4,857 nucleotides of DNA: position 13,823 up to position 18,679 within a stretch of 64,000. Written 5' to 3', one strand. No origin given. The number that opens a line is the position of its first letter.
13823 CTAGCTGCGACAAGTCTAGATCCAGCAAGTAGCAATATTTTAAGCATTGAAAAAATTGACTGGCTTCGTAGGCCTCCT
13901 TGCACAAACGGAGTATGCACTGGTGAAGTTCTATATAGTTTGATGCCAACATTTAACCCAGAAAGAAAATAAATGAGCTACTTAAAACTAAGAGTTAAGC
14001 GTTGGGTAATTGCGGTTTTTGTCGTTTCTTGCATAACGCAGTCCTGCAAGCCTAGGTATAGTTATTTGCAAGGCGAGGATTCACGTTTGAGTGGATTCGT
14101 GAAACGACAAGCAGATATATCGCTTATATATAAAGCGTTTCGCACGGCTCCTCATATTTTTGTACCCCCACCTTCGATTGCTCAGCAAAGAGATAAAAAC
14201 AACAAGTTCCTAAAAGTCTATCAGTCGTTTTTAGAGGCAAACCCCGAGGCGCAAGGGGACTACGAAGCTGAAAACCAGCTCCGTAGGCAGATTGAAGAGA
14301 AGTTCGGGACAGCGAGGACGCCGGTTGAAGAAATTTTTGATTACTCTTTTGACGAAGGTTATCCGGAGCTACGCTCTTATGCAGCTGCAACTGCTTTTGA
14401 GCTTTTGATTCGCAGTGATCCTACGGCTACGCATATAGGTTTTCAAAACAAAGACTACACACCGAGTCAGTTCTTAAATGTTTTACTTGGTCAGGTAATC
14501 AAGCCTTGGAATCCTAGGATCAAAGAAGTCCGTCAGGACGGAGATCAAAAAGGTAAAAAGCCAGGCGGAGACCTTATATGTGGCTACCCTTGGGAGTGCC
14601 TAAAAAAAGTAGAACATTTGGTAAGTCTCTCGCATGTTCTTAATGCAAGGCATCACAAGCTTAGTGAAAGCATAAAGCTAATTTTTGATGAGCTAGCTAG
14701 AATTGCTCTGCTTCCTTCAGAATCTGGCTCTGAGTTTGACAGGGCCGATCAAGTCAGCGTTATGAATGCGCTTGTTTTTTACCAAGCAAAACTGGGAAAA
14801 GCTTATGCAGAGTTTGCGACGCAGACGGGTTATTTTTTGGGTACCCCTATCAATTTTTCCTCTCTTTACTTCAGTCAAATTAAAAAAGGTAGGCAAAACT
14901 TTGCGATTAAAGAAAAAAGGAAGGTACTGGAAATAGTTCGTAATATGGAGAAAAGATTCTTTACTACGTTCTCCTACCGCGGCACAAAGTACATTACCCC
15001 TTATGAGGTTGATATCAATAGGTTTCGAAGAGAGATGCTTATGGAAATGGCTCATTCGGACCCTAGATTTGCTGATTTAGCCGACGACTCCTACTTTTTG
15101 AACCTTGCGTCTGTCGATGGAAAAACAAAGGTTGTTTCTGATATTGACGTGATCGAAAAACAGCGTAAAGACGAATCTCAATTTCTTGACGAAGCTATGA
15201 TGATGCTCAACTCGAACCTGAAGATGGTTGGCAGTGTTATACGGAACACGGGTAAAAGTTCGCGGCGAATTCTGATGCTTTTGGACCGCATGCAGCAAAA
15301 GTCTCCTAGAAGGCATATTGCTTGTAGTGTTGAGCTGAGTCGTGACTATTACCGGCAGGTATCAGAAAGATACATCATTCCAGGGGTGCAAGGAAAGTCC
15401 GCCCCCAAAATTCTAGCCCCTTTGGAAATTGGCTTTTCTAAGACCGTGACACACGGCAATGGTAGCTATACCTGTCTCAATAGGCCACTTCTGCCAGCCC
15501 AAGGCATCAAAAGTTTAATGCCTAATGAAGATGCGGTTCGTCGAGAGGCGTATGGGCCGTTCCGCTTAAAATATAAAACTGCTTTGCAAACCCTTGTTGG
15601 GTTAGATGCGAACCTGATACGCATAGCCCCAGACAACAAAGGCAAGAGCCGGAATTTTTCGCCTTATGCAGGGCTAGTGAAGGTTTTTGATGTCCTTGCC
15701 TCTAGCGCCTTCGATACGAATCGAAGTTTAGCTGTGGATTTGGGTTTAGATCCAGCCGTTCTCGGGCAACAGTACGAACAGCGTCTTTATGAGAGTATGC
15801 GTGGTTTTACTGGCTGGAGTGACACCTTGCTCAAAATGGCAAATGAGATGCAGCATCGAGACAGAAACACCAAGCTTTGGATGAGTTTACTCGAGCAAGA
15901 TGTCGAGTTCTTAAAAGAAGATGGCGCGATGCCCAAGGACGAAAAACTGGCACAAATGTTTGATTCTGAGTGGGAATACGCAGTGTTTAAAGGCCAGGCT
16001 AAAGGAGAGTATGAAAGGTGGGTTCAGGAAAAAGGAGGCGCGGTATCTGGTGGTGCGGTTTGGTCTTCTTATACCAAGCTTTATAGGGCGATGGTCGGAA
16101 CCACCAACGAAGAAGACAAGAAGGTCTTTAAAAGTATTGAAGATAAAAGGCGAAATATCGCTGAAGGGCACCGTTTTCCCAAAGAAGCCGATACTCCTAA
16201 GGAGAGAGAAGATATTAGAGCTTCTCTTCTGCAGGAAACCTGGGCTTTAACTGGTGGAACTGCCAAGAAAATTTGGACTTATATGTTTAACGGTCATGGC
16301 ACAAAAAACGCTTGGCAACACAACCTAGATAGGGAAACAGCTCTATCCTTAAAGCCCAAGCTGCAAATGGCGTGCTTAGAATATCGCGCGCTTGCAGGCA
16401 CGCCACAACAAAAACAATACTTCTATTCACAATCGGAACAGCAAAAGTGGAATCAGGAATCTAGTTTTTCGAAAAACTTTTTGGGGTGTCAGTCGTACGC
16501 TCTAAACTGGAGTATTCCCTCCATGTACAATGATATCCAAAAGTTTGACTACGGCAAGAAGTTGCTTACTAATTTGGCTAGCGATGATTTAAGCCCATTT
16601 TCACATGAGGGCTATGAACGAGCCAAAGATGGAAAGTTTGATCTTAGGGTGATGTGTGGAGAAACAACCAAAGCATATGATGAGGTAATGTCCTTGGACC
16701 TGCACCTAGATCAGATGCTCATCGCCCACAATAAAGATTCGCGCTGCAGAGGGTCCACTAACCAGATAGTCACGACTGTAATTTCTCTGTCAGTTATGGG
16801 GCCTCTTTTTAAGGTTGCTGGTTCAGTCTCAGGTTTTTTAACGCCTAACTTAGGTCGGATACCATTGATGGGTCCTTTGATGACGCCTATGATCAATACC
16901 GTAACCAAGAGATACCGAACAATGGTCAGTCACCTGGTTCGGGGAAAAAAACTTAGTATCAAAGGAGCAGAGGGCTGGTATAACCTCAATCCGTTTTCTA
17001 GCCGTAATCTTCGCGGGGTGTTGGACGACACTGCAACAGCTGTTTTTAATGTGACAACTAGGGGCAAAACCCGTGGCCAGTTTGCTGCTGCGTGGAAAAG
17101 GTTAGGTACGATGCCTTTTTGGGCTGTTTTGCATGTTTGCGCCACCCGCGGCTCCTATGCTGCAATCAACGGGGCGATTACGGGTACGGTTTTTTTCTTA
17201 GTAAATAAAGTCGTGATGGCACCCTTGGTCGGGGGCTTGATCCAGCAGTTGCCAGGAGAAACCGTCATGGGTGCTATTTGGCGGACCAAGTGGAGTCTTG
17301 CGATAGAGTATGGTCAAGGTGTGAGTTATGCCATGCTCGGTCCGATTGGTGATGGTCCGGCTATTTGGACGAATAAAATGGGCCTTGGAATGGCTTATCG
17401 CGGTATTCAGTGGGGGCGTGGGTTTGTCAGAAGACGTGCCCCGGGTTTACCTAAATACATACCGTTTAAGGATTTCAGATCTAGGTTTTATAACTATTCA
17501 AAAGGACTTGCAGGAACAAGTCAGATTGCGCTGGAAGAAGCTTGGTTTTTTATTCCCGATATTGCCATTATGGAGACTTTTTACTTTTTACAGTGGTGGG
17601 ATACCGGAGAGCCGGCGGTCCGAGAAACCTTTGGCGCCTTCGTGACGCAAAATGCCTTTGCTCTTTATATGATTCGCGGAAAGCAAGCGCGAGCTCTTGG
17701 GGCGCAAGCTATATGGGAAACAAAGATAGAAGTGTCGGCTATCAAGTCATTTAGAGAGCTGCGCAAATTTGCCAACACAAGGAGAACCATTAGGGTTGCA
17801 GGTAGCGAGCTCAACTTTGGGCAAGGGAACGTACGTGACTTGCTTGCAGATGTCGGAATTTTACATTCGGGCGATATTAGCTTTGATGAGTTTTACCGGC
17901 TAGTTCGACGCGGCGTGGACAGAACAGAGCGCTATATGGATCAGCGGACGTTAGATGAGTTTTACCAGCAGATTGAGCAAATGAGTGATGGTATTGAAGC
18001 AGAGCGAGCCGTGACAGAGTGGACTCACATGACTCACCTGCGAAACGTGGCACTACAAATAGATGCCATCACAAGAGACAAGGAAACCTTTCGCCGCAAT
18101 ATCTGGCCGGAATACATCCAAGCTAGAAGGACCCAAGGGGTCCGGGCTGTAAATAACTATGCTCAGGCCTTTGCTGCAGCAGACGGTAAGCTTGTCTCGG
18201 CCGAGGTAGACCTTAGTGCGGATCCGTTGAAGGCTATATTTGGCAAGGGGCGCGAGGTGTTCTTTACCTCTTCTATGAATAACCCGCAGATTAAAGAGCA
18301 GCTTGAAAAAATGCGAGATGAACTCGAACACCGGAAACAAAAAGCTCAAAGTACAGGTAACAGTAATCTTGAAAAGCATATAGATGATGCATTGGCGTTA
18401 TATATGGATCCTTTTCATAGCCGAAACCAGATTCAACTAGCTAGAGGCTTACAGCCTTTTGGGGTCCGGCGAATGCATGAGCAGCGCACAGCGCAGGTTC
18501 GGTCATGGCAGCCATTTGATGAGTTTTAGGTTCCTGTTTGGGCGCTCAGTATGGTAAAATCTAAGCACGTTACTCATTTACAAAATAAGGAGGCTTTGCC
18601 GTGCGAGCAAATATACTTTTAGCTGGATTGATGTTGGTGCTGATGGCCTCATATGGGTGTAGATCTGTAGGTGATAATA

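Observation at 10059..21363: Five-gene, translationally coupled operon of family-less Cys-rich lipoproteins: candidate undescribed envelope system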

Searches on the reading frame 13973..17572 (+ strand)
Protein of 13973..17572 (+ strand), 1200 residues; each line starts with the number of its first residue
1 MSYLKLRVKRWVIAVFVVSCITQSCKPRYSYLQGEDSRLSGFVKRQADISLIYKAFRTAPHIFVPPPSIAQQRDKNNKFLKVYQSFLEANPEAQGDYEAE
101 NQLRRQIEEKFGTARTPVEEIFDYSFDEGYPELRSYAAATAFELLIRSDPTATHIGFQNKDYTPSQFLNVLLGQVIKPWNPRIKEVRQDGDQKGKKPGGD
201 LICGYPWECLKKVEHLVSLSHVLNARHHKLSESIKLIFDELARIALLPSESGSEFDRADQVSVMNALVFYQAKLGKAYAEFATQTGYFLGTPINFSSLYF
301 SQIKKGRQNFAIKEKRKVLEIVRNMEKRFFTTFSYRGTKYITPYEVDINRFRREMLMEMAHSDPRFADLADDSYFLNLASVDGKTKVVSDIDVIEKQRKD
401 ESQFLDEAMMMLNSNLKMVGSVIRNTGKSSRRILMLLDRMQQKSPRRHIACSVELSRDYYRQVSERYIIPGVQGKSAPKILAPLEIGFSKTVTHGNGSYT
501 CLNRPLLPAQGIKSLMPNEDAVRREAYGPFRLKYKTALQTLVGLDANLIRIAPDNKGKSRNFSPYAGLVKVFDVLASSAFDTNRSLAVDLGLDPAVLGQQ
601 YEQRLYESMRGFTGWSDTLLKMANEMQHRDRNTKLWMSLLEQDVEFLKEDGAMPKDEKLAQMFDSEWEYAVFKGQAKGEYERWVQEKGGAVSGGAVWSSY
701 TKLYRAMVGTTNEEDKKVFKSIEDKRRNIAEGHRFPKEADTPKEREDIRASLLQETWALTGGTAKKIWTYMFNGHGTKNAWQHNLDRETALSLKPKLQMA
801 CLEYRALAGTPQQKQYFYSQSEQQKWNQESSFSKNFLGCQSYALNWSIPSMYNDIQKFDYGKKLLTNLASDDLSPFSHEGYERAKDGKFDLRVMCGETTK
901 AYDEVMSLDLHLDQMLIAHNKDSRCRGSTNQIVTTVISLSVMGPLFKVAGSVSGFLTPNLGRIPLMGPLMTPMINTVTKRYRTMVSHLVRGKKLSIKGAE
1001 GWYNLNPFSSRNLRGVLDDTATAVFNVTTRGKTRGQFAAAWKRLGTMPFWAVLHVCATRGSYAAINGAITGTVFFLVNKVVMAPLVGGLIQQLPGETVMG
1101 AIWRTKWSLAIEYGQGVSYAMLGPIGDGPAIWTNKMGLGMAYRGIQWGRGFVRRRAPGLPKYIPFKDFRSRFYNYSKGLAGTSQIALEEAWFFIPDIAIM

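Call 31: search_protein_representatives(protein=window:13973-17572:+)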
Query: 1200 residues. Proteins with E-value up to 0.001 (for the whole library): 3; up to 1e-10: 2; up to 1e-30: 1. The best 3 are listed.
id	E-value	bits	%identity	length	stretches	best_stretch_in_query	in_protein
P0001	0.0e+00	2781.0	100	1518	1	1-1200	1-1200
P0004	1.7e-25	105.4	31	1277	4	1057-1197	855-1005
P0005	5.4e-05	37.5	28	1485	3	905-1135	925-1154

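Call 33: find_encoding_contigs(protein=P0004, flank=10000, max_places=4)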
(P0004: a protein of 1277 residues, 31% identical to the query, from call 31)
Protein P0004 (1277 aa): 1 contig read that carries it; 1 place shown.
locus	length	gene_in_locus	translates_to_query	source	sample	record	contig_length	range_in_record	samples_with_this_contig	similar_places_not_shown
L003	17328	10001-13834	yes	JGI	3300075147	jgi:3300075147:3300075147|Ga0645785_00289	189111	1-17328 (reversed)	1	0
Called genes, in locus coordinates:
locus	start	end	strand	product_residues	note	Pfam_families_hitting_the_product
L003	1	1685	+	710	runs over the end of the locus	PF07690:MFS_1, PF00854:PTR2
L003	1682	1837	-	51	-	-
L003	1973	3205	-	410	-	PF07282:Cas12f1-like_TNB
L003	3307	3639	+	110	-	PF01527:HTH_Tnp_1 (weak)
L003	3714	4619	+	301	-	PF00665:rve, PF13683:rve_3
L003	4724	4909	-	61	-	-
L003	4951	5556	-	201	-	PF00376:MerR (weak), PF00239:Resolvase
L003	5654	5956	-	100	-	PF01909:NTP_transf_2, PF18765:Polbeta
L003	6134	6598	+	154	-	-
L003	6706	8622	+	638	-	-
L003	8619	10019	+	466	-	-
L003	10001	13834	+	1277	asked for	-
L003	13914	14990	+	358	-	-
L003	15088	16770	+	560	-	-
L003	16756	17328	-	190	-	?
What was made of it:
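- Distribution is narrow and patchy, and one copy sits next to IS, TnpB and resolvase genes (call 33).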

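Call 34: find_encoding_contigs(protein=P0005, flank=10000, max_places=4)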
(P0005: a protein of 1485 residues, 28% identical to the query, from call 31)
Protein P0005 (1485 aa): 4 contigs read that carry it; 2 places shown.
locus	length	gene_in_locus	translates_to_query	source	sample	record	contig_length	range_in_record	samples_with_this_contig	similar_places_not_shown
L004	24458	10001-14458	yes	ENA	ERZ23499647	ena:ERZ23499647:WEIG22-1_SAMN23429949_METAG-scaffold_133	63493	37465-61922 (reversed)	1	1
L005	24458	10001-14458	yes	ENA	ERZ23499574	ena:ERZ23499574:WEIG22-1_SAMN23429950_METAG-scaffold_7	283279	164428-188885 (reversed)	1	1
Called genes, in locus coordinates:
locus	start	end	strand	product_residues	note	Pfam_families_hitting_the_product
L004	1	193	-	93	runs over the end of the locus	PF00404:Dockerin_1 (faint), PF13499:EF-hand_7 (faint), PF00036:EF-hand_1 (faint), PF13405:EF-hand_6 (faint), PF13202:EF-hand_5 (faint)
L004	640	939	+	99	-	-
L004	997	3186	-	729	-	-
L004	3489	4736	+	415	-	-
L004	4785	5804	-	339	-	-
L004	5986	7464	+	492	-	-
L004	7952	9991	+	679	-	-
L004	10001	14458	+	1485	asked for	-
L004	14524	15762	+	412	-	-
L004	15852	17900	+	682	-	-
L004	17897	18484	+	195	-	-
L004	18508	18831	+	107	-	-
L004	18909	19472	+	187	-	PF04011:LemA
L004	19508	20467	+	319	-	PF11335:DUF3137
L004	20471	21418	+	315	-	PF11335:DUF3137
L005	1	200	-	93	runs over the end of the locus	PF00404:Dockerin_1 (faint), PF13499:EF-hand_7 (faint), PF00036:EF-hand_1 (faint), PF13405:EF-hand_6 (faint), PF13202:EF-hand_5 (faint)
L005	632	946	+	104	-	-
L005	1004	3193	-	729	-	-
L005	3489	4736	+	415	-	-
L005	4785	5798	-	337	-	-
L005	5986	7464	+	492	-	-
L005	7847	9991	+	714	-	-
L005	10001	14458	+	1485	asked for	-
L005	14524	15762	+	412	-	-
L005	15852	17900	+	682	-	-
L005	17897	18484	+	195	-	-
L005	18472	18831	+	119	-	-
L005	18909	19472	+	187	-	PF04011:LemA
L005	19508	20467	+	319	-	PF11335:DUF3137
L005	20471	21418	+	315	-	PF11335:DUF3137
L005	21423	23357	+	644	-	PF00133:tRNA-synt_1 (faint), PF01406:tRNA-synt_1e (faint), PF09334:tRNA-synt_1g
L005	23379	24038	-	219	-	-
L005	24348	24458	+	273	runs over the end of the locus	-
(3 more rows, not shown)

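Call 49: search_protein_families(library=pfam, proteins=[L003:6697-8622:+, L003:8619-10019:+, L003:10001-13834:+, L003:13914-14990:+, L003:15088-16770:+, L005:5986-7464:+, L005:7847-9991:+, L005:10001-14458:+, L005:14524-15762:+, L005:15852-17900:+], max_evalue=0.5)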
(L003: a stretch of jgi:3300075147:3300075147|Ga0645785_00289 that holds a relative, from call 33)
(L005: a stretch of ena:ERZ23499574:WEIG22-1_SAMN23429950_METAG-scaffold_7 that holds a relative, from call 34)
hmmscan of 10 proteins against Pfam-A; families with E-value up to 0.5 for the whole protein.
L003:6697-8622:+ (641 aa): 0 families

L003:8619-10019:+ (466 aa): 0 families

L003:10001-13834:+ (1277 aa): 0 families

L003:13914-14990:+ (358 aa): 1 family
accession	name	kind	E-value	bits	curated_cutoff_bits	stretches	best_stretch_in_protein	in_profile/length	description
PF20489.3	Birna_RdRp_C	-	0.11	13.5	28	1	260-338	6-90/106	Birnavirus RNA dependent RNA polymerase (VP1), C-terminal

L003:15088-16770:+ (560 aa): 0 families

L005:5986-7464:+ (492 aa): 0 families

L005:7847-9991:+ (714 aa): 1 family
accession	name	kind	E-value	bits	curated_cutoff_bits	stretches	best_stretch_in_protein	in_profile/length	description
PF00112.29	Peptidase_C1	-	0.11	13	20.7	0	570-639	97-161/220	Papain family cysteine protease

L005:10001-14458:+ (1485 aa): 0 families

L005:14524-15762:+ (412 aa): 1 family
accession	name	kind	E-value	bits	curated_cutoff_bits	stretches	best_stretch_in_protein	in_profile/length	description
PF09718.15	Tape_meas_lam_C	-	0.38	11.3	23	1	348-407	11-70/76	Lambda phage tail tape-measure protein (Tape_meas_lam_C)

L005:15852-17900:+ (682 aa): 2 families
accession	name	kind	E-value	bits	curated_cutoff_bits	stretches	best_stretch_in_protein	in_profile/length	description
PF07149.16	Pes-10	-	0.025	14.1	22.9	1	93-196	96-197/397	Pes-10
PF22729.1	NCH3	-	0.14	12.5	27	0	163-197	34-68/74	NACHT C-terminal Helical domain 3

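Call 87: search_protein_families(library=ncbifam, proteins=[L003:6697-8622:+, L003:8619-10019:+, L003:10001-13834:+, L003:13914-14990:+, L003:15088-16770:+, L005:5986-7464:+, L005:7847-9991:+, L005:10001-14458:+, L005:14524-15762:+, L005:15852-17900:+], max_evalue=0.1)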
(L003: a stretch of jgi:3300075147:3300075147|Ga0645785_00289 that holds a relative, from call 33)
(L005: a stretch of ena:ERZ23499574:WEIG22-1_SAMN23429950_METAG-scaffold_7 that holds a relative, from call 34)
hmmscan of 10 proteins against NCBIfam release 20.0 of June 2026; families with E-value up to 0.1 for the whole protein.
L003:6697-8622:+ (641 aa): 0 families

L003:8619-10019:+ (466 aa): 0 families

L003:10001-13834:+ (1277 aa): 1 family
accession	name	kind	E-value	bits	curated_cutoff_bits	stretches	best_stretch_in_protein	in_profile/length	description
TIGR04540.1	CLB_0814_fam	hypoth_equivalog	0.081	13.1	50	0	270-316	11-55/73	TIGR04540 family protein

L003:13914-14990:+ (358 aa): 0 families

L003:15088-16770:+ (560 aa): 0 families

L005:5986-7464:+ (492 aa): 0 families

L005:7847-9991:+ (714 aa): 0 families

L005:10001-14458:+ (1485 aa): 3 families
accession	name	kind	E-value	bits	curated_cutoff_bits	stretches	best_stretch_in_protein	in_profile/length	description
NF050028.1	CldAdptActJ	equivalog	0.00073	20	150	1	1297-1375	15-91/93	cold adaptation protein ActJcold adaptation protein ActJ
NF005989.0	PRK08105.1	equivalog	0.009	16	160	1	520-587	26-94/149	flavodoxin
NF045777.1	TumE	equivalog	0.031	14.2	90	0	1006-1046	49-89/122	toxin TumE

L005:14524-15762:+ (412 aa): 0 families

L005:15852-17900:+ (682 aa): 0 families
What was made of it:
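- Tried and rejected: This was prompted by an ActJ hit at E 7e-4 in the L005 homologue (call 87).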

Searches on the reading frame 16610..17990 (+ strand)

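Call 64: search_dna_similar(query=window:16610-17990:+, collection=plasmids, mode=protein, max_evalue=0.01)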
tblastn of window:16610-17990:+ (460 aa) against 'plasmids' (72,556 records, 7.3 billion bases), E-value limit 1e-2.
No match.

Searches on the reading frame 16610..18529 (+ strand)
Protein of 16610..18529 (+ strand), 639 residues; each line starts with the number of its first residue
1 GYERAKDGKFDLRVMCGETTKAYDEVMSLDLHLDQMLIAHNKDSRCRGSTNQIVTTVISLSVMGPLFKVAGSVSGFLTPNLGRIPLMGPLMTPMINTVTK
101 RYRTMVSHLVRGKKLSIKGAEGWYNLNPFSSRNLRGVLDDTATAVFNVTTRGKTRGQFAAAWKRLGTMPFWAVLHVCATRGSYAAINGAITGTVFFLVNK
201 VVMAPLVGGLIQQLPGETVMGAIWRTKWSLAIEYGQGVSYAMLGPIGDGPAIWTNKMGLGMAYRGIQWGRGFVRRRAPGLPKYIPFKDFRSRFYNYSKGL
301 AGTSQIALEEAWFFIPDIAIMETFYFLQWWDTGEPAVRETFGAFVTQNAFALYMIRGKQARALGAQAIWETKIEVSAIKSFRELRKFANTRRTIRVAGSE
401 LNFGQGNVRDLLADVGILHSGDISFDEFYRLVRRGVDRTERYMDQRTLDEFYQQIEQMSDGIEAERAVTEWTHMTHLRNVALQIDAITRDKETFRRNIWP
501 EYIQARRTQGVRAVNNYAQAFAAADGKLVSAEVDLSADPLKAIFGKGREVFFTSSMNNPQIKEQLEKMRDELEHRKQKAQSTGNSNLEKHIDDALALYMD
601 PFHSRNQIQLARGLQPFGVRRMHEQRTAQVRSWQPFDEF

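Call 56: search_solved_structures(query=A8, max_evalue=5)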
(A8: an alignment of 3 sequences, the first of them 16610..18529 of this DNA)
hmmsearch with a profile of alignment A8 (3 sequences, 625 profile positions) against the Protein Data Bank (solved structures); distinct sequences matched with E-value up to 5: 0.

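Call 59: find_related_loci(query=A8, collection=metagenome_contigs, flank=10000)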
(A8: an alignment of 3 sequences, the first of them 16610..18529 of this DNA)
Query A8 (639 aa) in metagenome_contigs; peptide patterns used: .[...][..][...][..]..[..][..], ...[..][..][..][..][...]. (x = any residue, [..] = any of these).
311 stretches matched a pattern, but none encodes a relative of the query by tblastn (E <= 1e-3).

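Call 63: predict_structure(alignment_id=A8)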
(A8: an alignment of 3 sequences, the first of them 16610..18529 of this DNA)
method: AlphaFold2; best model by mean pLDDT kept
length: 639 residues; sequences in the alignment: 3
mean_pLDDT: 36.7   pTM: 0.22
mean pLDDT of the five models: 36.7, 33.4, 33.3, 32.9, 32.7
residues with pLDDT >= 90: 0; 70-90: 8; 50-70: 35; < 50: 596
segments of 3 or more residues with pLDDT < 50: 1-425, 427-429, 431-449, 454-457, 459-489, 491-493, 495-500, 502-558, 560-562, 597-639
pLDDT, mean of each block of 10 residues (from residue 1): 33 36 31 33 33 33 33 31 27 28 28 31 33 38 36 37 38 36 36 40 34 38 38 34 32 35 38 35 38 36 33 38 39 33 32 29 28 28 29 28 31 34 47 42 44 46 41 45 47 49 43 33 31 29 32 43 59 71 59 52 36 32 28 28
secondary structure, 60 per line:
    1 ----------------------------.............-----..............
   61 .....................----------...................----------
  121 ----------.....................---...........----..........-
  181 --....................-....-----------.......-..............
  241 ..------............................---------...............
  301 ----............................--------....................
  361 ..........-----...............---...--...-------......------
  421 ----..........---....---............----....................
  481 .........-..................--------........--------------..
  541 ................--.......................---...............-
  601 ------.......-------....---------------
elements in order (helices of 4 or more, strands of 3 or more residues): H29-41 H47-81 H92-110 H131-151 H155-165 H170-179 H183-202 H204-207 H219-225 H227-242 H249-276 H286-300 H305-332 H341-370 H376-390 E394-396 E399-401 H409-414 H425-434 H438-441 H445-456 H461-489 H491-508 H517-524 H539-556 H559-581 H585-599 H607-613 H621-624

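Call 65: find_related_loci(query=A8, collection=viral_contigs, flank=10000)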
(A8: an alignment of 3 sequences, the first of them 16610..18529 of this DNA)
Query A8 (639 aa) in viral_contigs; peptide patterns used: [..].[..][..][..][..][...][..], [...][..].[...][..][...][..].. (x = any residue, [..] = any of these).
84 stretches matched a pattern, but none encodes a relative of the query by tblastn (E <= 1e-3).
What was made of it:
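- On Anti-phage defence systems / phage proteins: There is also no relative in viral contigs (call 65).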
